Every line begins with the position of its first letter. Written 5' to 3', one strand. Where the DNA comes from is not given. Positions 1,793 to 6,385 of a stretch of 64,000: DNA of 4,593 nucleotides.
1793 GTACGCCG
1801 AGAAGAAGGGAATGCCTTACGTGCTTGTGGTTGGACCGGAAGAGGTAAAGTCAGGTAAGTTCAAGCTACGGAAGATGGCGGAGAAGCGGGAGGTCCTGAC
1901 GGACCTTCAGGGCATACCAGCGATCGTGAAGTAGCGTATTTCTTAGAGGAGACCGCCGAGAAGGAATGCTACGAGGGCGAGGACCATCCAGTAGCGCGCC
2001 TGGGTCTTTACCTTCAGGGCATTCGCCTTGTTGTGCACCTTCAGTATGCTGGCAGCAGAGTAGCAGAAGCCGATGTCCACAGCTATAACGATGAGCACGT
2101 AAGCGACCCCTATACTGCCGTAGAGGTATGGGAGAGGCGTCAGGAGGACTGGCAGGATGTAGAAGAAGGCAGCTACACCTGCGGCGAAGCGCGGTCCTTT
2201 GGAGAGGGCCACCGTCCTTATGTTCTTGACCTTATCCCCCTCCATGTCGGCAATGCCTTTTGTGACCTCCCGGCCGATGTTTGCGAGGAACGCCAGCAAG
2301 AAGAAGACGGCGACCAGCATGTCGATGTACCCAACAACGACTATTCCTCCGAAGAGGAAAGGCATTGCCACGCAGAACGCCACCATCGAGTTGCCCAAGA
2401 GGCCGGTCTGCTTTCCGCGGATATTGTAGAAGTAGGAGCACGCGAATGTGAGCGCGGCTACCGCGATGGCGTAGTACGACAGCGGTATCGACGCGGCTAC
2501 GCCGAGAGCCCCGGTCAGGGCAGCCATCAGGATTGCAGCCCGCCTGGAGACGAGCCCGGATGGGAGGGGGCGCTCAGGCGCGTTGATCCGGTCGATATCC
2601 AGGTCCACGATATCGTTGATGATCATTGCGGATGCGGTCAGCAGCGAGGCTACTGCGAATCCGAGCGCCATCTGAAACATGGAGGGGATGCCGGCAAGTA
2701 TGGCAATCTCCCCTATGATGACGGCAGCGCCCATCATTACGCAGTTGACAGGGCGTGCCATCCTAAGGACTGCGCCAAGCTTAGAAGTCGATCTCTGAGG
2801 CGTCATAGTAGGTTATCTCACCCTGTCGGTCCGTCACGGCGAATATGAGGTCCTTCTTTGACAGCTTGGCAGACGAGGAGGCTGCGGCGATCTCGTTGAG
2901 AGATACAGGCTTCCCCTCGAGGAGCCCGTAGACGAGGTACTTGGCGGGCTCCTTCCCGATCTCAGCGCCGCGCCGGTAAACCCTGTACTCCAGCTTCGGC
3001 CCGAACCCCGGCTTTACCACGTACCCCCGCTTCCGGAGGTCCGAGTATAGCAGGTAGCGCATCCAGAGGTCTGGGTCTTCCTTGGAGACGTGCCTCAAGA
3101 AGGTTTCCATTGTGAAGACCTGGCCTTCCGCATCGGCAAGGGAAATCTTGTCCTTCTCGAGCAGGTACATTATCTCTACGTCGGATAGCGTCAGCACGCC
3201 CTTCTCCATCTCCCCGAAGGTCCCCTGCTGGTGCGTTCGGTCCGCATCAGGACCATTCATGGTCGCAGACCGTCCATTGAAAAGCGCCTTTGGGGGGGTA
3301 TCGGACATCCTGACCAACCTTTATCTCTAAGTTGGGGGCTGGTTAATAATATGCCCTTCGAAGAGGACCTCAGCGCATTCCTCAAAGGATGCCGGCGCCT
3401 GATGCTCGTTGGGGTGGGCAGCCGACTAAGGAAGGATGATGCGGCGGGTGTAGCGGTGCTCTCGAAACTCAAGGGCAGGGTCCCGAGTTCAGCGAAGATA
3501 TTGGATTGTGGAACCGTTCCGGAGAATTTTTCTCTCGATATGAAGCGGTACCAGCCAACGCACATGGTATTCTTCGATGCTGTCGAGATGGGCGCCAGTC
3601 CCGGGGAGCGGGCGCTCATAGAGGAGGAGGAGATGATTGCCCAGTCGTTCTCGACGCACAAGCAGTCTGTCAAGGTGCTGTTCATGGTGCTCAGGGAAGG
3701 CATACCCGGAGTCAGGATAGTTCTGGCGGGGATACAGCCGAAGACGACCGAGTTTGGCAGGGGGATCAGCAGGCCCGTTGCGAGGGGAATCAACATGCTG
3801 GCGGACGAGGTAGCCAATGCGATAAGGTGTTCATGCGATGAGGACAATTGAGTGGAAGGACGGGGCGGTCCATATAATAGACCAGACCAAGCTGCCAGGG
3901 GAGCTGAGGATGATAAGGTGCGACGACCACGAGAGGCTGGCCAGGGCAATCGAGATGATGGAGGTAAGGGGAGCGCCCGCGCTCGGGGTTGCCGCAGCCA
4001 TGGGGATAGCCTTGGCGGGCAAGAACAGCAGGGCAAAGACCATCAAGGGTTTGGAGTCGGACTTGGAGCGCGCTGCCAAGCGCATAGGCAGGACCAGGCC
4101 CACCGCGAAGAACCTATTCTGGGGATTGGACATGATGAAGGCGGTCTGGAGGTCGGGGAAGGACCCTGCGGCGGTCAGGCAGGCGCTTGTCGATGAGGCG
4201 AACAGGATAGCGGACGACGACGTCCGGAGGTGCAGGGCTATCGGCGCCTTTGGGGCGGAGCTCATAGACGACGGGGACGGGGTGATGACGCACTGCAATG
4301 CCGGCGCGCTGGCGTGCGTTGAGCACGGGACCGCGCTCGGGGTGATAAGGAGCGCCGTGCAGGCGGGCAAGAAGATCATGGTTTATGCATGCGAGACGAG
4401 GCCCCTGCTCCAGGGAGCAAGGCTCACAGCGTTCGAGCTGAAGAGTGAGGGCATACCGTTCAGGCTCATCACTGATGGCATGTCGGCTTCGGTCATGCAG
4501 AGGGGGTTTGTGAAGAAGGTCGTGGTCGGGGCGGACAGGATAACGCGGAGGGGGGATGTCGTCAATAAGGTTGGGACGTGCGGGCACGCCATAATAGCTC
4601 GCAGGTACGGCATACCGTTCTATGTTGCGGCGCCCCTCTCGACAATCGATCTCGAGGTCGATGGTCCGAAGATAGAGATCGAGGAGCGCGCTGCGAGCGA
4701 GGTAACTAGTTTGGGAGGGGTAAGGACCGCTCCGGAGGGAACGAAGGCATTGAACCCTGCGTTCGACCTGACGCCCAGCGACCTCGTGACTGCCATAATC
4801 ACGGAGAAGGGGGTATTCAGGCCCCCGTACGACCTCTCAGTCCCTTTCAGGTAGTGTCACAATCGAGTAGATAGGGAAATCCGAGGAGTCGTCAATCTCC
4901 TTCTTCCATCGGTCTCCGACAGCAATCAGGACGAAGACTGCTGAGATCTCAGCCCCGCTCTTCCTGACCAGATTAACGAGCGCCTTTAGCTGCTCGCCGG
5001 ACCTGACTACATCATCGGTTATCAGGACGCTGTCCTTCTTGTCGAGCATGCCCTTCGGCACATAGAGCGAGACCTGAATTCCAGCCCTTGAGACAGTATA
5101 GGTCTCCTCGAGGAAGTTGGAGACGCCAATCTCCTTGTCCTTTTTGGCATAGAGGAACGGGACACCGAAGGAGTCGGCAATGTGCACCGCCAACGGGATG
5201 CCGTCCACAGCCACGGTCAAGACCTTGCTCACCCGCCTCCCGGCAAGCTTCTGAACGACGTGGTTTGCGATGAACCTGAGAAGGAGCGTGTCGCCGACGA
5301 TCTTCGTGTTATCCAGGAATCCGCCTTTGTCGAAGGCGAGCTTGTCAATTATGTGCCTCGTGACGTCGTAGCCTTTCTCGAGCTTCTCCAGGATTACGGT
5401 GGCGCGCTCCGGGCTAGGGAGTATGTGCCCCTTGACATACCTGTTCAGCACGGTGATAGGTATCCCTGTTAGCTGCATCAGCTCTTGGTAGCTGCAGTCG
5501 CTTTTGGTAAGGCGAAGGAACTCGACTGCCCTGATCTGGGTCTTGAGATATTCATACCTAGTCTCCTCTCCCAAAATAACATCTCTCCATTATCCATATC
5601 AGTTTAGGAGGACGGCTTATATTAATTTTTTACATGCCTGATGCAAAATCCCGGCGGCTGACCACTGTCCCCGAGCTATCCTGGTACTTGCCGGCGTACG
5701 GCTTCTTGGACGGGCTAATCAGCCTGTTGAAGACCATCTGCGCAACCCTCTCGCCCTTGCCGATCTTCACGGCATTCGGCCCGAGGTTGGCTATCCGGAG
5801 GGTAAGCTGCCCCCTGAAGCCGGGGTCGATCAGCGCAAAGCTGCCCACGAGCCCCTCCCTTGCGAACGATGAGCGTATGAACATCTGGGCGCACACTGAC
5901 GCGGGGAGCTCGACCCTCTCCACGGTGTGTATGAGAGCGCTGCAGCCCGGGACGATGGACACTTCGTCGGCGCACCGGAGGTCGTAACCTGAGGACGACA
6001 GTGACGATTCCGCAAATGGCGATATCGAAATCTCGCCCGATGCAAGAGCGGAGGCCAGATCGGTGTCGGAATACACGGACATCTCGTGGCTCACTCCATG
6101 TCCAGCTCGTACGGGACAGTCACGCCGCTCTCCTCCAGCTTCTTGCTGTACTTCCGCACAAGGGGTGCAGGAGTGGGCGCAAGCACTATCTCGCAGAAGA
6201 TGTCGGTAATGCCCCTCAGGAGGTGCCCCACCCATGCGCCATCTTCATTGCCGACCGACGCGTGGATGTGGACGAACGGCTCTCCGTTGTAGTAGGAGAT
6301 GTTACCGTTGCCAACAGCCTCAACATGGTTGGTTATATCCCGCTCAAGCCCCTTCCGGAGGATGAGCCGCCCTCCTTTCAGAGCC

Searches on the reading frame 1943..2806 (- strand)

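Call 25: search_protein_families(library=pfam, proteins=[window:1943-2806:-], max_evalue=0.01)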
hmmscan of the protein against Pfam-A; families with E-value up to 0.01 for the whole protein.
window:1943-2806:- (287 aa): 1 family
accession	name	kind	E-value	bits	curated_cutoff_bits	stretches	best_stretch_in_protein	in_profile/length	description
PF01040.23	UbiA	-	6.4e-37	127.6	34.2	1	30-270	6-245/250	UbiA prenyltransferase family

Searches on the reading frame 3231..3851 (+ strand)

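Call 23: search_protein_families(library=pfam, proteins=[window:3231-3851:+], max_evalue=0.01)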
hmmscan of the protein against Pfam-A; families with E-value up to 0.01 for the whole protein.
window:3231-3851:+ (206 aa): 1 family
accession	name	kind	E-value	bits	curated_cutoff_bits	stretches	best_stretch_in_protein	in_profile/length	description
PF01750.23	HycI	-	4.6e-15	56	23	1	75-195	2-128/130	Hydrogenase maturation protease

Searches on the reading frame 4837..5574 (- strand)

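Call 23: search_protein_families(library=pfam, proteins=[window:4837-5574:-], max_evalue=0.01)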
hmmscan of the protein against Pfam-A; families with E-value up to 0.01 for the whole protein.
window:4837-5574:- (245 aa): 2 families
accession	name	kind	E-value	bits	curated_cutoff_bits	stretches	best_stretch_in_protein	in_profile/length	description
PF00156.33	Pribosyltran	-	9.7e-10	38.4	26.3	1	100-227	16-134/158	Phosphoribosyl transferase domain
PF01381.28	HTH_3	-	0.0021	18.5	23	1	21-67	5-50/55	Helix-turn-helix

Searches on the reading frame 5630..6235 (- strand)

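Call 23: search_protein_families(library=pfam, proteins=[window:5630-6235:-], max_evalue=0.01)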
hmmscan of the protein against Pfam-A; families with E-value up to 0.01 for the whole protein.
window:5630-6235:- (201 aa): 2 families
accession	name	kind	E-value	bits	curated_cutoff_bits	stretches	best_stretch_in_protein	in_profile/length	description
PF22769.1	DCD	-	3.7e-27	95.7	27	2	90-171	69-152/153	dCTP deaminase-like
PF00692.24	dUTPase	-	2.3e-14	53.7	22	1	77-175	9-107/129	dUTPase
